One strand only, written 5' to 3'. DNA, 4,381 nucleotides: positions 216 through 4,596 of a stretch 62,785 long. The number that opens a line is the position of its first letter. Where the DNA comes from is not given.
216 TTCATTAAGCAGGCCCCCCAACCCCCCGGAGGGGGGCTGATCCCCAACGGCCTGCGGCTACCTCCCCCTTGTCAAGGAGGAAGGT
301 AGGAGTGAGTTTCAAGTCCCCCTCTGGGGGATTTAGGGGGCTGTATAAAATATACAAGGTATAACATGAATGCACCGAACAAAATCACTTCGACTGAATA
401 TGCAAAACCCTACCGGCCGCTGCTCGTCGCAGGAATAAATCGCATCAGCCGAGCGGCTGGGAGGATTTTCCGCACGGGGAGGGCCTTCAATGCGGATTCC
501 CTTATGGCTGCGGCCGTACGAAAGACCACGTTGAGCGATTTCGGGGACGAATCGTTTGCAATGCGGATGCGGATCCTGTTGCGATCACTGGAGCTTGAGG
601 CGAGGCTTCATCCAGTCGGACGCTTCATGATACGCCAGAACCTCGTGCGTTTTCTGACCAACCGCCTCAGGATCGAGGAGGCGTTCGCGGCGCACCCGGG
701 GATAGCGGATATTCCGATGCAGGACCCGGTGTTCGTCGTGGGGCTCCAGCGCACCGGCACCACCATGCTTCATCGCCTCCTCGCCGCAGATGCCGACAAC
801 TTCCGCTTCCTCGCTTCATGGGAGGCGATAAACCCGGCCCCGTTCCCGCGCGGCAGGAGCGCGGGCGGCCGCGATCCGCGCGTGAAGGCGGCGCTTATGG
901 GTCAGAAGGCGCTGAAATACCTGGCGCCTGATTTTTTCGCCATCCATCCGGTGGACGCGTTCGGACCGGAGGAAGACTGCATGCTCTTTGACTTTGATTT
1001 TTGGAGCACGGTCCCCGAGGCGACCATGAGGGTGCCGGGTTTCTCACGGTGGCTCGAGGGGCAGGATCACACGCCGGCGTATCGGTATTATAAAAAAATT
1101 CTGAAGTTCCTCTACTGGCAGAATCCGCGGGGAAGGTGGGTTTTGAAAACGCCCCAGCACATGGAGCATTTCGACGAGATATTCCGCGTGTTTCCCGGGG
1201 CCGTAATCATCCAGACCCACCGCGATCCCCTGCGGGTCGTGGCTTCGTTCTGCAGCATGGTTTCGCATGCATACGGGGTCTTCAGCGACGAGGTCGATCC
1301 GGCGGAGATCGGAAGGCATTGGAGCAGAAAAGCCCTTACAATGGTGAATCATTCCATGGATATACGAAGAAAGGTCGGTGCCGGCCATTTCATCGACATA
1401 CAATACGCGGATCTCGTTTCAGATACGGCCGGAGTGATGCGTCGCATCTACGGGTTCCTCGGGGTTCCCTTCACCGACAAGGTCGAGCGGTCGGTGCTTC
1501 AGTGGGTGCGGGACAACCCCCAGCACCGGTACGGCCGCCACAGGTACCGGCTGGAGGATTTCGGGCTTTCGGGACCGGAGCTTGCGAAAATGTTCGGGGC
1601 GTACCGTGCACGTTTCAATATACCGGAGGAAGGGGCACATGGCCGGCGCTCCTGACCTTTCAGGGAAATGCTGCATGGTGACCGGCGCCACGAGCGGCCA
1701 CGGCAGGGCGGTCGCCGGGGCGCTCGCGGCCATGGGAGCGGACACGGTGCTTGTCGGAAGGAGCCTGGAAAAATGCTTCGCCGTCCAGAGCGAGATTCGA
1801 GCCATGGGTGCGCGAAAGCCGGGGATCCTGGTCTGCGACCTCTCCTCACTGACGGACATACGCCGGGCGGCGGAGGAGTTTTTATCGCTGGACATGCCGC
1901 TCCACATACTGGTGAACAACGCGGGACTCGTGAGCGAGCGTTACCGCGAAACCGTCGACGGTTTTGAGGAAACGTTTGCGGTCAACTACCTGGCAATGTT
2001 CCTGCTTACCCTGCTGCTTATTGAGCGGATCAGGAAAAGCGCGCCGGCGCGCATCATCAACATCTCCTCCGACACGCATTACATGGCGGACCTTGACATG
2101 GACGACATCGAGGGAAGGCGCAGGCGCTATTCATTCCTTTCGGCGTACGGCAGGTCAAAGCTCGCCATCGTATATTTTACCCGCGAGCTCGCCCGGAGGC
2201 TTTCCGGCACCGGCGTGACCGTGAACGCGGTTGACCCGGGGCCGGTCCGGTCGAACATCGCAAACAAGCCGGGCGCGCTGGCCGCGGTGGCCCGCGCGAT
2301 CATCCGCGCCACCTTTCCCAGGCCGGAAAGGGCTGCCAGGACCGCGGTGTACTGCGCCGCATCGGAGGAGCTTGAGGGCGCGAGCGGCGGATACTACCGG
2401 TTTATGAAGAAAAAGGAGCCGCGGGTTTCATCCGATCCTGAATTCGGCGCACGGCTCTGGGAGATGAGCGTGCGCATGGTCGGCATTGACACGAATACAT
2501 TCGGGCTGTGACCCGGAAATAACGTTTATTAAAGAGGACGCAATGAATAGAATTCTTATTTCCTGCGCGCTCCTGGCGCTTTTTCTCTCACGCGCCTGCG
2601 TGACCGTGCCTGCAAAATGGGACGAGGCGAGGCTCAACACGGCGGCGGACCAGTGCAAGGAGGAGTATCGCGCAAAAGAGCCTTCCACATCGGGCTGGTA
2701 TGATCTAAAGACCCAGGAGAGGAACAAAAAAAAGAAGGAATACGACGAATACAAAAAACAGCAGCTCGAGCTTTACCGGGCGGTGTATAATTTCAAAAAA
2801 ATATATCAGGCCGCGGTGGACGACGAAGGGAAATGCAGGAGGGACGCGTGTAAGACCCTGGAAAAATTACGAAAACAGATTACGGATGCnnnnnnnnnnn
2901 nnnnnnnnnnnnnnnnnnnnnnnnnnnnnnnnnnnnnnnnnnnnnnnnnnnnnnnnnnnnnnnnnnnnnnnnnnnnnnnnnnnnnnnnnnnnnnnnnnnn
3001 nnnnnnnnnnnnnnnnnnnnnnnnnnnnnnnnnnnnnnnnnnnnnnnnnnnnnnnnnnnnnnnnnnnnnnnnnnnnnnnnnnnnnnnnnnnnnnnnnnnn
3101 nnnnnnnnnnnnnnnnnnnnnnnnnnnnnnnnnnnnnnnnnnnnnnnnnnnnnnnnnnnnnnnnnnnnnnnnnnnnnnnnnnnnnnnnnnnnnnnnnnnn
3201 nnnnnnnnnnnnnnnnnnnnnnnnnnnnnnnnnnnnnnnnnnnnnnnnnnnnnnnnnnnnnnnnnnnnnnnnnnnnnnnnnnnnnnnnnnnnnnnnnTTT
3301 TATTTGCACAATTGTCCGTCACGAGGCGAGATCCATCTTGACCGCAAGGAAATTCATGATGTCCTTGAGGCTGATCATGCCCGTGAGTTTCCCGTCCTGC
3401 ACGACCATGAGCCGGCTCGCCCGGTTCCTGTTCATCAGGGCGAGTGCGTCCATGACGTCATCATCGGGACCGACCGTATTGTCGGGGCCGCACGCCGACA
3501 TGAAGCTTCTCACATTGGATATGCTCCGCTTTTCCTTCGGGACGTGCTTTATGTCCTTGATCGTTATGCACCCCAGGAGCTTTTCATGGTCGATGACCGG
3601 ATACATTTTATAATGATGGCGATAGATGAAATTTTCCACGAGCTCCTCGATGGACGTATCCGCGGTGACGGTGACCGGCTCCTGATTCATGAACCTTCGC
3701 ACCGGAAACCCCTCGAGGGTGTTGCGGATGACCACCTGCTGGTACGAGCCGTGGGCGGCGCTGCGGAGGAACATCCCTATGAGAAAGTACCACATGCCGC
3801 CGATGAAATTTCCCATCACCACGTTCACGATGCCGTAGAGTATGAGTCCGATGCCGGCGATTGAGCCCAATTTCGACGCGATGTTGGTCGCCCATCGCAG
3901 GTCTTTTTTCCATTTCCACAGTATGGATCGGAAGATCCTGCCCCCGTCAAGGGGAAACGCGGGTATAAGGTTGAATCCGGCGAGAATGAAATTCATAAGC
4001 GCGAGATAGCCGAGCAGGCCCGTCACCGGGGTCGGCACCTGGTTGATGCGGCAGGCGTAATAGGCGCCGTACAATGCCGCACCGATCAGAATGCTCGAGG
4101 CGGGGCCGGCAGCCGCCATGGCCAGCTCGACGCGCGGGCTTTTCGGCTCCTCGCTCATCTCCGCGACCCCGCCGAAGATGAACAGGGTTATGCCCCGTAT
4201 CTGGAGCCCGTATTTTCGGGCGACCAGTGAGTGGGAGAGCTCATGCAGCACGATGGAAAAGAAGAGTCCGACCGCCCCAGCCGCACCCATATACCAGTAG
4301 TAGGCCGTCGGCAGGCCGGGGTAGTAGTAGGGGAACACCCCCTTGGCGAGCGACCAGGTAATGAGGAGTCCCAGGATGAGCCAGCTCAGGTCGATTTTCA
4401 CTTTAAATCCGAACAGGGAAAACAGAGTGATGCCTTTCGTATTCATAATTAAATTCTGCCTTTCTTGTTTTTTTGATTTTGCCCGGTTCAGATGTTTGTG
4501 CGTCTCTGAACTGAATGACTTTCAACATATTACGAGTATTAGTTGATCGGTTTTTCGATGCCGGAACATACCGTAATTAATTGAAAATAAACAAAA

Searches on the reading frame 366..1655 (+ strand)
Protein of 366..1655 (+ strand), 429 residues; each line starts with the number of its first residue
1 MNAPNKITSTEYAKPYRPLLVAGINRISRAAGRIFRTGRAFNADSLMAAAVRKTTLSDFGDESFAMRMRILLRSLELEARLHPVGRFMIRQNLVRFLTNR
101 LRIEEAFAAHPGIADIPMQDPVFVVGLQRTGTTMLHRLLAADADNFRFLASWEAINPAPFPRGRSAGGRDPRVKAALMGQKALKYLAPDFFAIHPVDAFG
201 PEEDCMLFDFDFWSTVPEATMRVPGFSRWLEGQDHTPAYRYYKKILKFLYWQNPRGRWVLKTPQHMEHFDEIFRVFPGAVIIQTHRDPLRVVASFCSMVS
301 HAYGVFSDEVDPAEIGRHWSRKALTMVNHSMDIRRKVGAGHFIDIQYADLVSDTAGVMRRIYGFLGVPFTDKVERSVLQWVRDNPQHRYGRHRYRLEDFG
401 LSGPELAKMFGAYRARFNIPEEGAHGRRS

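Call 29: search_protein_families(library=pfam, max_evalue=0.000001, proteins=[window:366-1655:+])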
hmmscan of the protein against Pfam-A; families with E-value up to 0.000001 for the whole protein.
window:366-1655:+ (429 aa): 2 families
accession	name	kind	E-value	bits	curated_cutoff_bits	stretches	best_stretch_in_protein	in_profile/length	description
PF13469.12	Sulfotransfer_3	-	4.4e-47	161.6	27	1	121-371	1-216/216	Sulfotransferase family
PF00685.33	Sulfotransfer_1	-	4.5e-09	36.5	22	0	281-388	93-207/255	Sulfotransferase domain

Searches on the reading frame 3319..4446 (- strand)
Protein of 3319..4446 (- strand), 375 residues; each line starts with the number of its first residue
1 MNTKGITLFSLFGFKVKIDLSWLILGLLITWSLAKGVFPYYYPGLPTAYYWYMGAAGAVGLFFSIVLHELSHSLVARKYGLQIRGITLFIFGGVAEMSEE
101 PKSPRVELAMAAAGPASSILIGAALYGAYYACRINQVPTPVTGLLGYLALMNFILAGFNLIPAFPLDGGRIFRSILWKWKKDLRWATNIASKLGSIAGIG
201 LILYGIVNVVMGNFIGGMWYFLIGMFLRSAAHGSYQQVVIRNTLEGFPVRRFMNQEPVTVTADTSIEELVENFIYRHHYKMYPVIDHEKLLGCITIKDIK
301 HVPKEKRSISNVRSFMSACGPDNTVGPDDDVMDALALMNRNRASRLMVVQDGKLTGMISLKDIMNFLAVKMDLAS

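Call 29: search_protein_families(library=pfam, max_evalue=0.000001, proteins=[window:3319-4446:-])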
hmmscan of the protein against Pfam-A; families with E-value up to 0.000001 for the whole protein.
window:3319-4446:- (375 aa): 2 families
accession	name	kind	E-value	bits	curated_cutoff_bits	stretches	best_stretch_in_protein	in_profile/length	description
PF00571.33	CBS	-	1e-23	83.8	24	2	249-301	1-53/57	CBS domain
PF02163.28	Peptidase_M50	-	1.8e-21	76.9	27.2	2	57-129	2-100/221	Peptidase family M50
